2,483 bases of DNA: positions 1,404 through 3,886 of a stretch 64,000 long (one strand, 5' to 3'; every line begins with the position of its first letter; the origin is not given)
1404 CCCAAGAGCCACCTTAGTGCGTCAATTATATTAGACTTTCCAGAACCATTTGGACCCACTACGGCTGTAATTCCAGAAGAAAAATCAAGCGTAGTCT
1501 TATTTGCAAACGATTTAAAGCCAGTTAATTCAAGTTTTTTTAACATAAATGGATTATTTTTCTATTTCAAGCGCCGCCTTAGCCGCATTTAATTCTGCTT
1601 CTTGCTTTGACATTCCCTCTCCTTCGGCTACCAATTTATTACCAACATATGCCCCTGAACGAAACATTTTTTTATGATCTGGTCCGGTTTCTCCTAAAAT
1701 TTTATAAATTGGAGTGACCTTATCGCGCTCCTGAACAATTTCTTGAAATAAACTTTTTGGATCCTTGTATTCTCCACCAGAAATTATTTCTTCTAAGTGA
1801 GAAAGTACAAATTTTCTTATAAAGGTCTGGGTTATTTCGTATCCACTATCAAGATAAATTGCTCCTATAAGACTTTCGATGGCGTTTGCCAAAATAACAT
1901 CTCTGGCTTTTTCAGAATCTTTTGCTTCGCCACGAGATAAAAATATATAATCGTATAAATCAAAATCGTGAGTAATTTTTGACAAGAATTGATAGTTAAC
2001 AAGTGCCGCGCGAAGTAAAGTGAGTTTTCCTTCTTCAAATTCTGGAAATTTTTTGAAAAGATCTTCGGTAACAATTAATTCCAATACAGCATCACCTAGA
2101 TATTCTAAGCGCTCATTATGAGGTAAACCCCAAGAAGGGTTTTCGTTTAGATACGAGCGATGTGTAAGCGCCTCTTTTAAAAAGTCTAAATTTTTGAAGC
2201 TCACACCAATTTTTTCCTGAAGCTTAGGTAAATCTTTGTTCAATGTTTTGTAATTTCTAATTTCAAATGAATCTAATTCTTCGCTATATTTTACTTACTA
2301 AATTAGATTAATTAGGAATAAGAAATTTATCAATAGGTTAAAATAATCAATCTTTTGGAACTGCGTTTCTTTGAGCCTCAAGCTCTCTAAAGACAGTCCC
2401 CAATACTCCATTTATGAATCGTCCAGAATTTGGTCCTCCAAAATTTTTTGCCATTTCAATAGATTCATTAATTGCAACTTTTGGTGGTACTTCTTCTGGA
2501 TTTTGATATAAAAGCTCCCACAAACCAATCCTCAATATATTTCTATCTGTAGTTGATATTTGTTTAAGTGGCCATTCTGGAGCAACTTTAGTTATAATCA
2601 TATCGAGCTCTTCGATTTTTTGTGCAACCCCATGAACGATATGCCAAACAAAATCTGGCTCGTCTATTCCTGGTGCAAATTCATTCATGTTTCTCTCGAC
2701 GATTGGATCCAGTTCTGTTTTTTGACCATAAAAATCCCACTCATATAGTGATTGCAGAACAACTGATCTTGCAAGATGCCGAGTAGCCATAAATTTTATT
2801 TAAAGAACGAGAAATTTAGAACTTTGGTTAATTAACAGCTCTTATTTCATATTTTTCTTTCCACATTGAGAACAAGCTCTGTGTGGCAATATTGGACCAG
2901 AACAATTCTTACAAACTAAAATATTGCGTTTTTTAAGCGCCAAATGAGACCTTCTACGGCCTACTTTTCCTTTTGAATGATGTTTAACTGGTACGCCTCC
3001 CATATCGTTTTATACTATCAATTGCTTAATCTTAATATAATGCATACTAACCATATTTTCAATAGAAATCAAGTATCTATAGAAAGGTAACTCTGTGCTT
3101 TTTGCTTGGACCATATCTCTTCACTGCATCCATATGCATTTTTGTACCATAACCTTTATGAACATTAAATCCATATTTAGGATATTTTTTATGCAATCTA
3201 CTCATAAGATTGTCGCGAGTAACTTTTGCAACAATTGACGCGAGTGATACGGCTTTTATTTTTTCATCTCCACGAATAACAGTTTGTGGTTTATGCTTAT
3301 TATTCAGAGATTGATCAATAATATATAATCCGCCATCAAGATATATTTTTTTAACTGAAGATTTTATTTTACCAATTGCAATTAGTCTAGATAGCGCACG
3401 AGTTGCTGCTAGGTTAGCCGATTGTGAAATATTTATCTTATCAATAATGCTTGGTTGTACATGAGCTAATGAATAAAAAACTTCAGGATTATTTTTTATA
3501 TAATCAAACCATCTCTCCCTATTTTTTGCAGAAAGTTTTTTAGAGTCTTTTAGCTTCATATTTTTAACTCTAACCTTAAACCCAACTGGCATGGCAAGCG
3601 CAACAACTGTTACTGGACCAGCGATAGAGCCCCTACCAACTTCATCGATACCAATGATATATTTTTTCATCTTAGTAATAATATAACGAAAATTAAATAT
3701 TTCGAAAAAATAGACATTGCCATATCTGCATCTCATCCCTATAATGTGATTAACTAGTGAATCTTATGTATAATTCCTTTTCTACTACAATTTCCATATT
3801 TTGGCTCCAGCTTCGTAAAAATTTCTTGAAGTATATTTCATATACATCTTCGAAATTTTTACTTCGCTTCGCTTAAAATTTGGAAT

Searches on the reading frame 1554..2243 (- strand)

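Call 48: search_protein_families(library=pfam, proteins=[window:1554-2243:-], max_evalue=0.001)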
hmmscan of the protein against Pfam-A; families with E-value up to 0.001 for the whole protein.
window:1554-2243:- (229 aa): 4 families
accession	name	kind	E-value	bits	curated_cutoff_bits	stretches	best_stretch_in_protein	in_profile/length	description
PF14622.11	Ribonucleas_3_3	-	5.5e-36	124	35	1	21-149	4-127/128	Ribonuclease-III-like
PF00636.31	Ribonuclease_3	-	6.5e-25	88.3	27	1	44-134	1-102/102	Ribonuclease III domain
PF00035.32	dsrm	-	3.4e-17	63.2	23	1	162-226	1-64/66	Double-stranded RNA binding motif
PF22935.1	RM44_endonuclase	-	7.1e-05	23.3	27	0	12-128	13-138/139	Large ribosomal subunit protein mL44, endonuclease domain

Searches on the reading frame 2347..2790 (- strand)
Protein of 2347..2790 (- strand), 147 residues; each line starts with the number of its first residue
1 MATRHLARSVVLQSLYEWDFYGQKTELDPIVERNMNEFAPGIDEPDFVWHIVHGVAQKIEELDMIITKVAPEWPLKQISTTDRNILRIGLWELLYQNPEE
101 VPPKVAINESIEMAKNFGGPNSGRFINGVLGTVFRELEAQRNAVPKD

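Call 48: search_protein_families(library=pfam, proteins=[window:2347-2790:-], max_evalue=0.001)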
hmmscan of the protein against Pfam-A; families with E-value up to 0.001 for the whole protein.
window:2347-2790:- (147 aa): 1 family
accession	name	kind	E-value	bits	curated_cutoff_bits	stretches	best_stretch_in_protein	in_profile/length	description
PF01029.23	NusB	-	9.4e-32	110.6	23.1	1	7-133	3-131/133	NusB family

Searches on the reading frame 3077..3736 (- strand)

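Call 48: search_protein_families(library=pfam, proteins=[window:3077-3736:-], max_evalue=0.001)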
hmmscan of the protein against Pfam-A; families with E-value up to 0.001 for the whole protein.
window:3077-3736:- (219 aa): 1 family
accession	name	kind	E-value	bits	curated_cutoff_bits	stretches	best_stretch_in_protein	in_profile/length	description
PF01351.25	RNase_HII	-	3.3e-35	122.2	25.8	1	28-218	1-196/199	Ribonuclease HII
